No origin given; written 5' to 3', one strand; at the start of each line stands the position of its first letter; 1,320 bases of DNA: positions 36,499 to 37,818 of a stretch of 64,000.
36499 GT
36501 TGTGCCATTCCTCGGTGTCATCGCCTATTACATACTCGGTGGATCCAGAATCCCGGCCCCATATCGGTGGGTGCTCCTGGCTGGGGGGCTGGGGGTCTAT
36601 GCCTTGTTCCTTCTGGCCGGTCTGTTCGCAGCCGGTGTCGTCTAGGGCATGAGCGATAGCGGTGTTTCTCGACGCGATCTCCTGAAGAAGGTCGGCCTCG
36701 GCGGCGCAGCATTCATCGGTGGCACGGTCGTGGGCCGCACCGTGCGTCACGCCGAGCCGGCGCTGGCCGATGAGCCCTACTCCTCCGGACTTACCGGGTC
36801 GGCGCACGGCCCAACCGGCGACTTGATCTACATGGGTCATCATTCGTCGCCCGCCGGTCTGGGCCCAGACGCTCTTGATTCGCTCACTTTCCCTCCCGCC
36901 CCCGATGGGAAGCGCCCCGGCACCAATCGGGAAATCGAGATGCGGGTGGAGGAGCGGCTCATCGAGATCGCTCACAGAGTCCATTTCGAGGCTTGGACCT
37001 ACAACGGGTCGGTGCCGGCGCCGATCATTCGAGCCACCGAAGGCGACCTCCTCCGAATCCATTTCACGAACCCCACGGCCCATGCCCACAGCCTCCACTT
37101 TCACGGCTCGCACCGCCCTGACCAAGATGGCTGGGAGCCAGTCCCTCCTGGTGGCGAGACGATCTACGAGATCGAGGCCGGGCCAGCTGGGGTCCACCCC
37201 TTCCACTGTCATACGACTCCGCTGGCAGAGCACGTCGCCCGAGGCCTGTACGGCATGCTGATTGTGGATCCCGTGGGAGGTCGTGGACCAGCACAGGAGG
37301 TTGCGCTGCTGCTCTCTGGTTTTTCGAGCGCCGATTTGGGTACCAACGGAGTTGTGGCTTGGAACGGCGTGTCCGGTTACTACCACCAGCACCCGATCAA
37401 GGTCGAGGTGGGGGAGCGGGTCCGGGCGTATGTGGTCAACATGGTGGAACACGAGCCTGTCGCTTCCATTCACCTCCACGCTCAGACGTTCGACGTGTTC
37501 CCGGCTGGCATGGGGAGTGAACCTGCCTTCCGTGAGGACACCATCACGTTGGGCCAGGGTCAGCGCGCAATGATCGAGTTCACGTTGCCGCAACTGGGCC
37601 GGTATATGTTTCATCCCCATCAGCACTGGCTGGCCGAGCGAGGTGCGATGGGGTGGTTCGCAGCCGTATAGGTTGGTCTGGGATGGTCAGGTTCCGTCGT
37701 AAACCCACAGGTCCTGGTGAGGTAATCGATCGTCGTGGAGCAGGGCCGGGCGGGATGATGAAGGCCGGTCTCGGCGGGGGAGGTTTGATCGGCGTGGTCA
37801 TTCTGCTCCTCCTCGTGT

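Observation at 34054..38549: Compact putative periplasmic copper redox operon: CoxG-like, cupredoxin, beta-helix protein, Tat multicopper oxidase, Zn peptidase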

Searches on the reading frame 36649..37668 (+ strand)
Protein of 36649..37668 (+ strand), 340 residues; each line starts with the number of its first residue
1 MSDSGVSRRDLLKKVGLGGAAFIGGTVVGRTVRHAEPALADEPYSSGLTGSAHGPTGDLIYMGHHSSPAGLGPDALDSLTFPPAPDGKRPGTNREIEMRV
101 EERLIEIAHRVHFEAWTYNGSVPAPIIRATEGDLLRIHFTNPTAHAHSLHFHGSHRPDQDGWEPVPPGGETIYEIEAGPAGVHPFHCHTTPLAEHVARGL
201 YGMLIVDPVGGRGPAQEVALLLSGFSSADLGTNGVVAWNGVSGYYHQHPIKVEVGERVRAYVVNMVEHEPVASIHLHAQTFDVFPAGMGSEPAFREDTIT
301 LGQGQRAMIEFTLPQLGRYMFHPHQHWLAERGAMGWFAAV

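Call 6: search_protein_families(library=pfam, proteins=[window:36649-37668:+], max_evalue=0.01)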
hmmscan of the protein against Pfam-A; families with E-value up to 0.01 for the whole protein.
window:36649-37668:+ (340 aa): 2 families
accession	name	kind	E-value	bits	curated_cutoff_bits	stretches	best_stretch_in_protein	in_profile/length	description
PF07731.20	Cu-oxidase_2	-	7.9e-25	87.6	20.4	2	239-338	24-132/137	Multicopper oxidase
PF07732.21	Cu-oxidase_3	-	4.7e-23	82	21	2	103-208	5-116/119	Multicopper oxidase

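Call 7: search_protein_families(library=ncbifam, proteins=[window:36649-37668:+], max_evalue=0.01)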
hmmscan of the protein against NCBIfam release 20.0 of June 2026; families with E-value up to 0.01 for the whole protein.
window:36649-37668:+ (340 aa): 8 families
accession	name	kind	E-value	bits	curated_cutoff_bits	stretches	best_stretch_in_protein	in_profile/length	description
TIGR02376.1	Cu_nitrite_red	equivalog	2e-22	80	296.3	1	92-211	26-149/326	copper-containing nitrite reductase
TIGR01480.1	copper_res_A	subfamily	4.5e-20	71.6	478.95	2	92-226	44-182/593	copper resistance system multicopper oxidase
NF008205.1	PRK10965.1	equivalog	4.8e-11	42.2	525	1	83-207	35-164/529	multicopper oxidase CueO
TIGR03388.1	ascorbase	equivalog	2.5e-07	29.8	614.8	1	117-211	24-124/542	L-ascorbate oxidase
TIGR03389.1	laccase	equivalog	1.4e-06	27.4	558.9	1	115-211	24-125/539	laccase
TIGR01409.1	TAT_signal_seq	domain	0.00042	20.6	16.7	1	6-30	1-22/29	twin-arginine translocation signal domain-containing protein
TIGR02811.1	formate_TAT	hypoth_equivalog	0.00082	19.7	48.45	1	2-38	2-40/66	formate dehydrogenase region TAT target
NF045554.1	AmiPhnlOxPhsA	equivalog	0.0018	16.9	950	1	76-152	5-82/581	O-aminophenol oxidase PhsA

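Call 8: search_solved_structures(query=window:36649-37668:+, max_evalue=0.001, show_alignments=3)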
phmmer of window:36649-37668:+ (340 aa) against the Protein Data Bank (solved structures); distinct sequences matched with E-value up to 0.001: 169 (the best 60 are shown).
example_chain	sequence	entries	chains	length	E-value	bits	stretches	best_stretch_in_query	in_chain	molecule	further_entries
3gdc_A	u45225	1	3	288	1e-61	212.2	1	84-338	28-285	Multicopper oxidase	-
7rab_A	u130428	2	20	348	3e-53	184.4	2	92-219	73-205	multicopper oxidase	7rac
9cck_C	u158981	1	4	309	4.9e-45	157.3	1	97-336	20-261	Copper-containing nitrite reductase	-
9cck_A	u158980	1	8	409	1.1e-44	156.1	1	97-336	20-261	Copper-containing nitrite reductase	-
6the_A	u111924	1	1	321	8.4e-29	103.9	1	83-335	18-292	Copper-containing nitrite reductase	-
9kwt_A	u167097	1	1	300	6.8e-27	97.7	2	94-218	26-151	Copper-containing nitrite reductase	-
9kws_A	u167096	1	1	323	9.7e-27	97.2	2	94-218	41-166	Copper-containing nitrite reductase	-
3wkq_A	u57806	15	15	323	1.8e-26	96.2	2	94-218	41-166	Nitrite reductase | Copper-containing nitrite reductase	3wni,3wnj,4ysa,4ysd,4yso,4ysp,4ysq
3wi9_A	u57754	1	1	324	1.9e-26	96.2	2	94-218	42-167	Nitrite reductase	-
3wia_A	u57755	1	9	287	2e-26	96.1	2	96-218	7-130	Nitrite reductase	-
3x1e_A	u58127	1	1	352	2.6e-26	95.7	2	94-218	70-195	Nitrite reductase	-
2dv6_A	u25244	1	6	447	2.9e-26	95.6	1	43-224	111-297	Nitrite reductase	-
6tfd_A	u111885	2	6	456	6.5e-26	94.4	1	74-218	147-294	Copper-containing nitrite reductase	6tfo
9kwv_A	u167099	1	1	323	1.8e-25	93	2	94-218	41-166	Copper-containing nitrite reductase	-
9kwu_A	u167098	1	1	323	1.9e-25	92.9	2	94-218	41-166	Copper-containing nitrite reductase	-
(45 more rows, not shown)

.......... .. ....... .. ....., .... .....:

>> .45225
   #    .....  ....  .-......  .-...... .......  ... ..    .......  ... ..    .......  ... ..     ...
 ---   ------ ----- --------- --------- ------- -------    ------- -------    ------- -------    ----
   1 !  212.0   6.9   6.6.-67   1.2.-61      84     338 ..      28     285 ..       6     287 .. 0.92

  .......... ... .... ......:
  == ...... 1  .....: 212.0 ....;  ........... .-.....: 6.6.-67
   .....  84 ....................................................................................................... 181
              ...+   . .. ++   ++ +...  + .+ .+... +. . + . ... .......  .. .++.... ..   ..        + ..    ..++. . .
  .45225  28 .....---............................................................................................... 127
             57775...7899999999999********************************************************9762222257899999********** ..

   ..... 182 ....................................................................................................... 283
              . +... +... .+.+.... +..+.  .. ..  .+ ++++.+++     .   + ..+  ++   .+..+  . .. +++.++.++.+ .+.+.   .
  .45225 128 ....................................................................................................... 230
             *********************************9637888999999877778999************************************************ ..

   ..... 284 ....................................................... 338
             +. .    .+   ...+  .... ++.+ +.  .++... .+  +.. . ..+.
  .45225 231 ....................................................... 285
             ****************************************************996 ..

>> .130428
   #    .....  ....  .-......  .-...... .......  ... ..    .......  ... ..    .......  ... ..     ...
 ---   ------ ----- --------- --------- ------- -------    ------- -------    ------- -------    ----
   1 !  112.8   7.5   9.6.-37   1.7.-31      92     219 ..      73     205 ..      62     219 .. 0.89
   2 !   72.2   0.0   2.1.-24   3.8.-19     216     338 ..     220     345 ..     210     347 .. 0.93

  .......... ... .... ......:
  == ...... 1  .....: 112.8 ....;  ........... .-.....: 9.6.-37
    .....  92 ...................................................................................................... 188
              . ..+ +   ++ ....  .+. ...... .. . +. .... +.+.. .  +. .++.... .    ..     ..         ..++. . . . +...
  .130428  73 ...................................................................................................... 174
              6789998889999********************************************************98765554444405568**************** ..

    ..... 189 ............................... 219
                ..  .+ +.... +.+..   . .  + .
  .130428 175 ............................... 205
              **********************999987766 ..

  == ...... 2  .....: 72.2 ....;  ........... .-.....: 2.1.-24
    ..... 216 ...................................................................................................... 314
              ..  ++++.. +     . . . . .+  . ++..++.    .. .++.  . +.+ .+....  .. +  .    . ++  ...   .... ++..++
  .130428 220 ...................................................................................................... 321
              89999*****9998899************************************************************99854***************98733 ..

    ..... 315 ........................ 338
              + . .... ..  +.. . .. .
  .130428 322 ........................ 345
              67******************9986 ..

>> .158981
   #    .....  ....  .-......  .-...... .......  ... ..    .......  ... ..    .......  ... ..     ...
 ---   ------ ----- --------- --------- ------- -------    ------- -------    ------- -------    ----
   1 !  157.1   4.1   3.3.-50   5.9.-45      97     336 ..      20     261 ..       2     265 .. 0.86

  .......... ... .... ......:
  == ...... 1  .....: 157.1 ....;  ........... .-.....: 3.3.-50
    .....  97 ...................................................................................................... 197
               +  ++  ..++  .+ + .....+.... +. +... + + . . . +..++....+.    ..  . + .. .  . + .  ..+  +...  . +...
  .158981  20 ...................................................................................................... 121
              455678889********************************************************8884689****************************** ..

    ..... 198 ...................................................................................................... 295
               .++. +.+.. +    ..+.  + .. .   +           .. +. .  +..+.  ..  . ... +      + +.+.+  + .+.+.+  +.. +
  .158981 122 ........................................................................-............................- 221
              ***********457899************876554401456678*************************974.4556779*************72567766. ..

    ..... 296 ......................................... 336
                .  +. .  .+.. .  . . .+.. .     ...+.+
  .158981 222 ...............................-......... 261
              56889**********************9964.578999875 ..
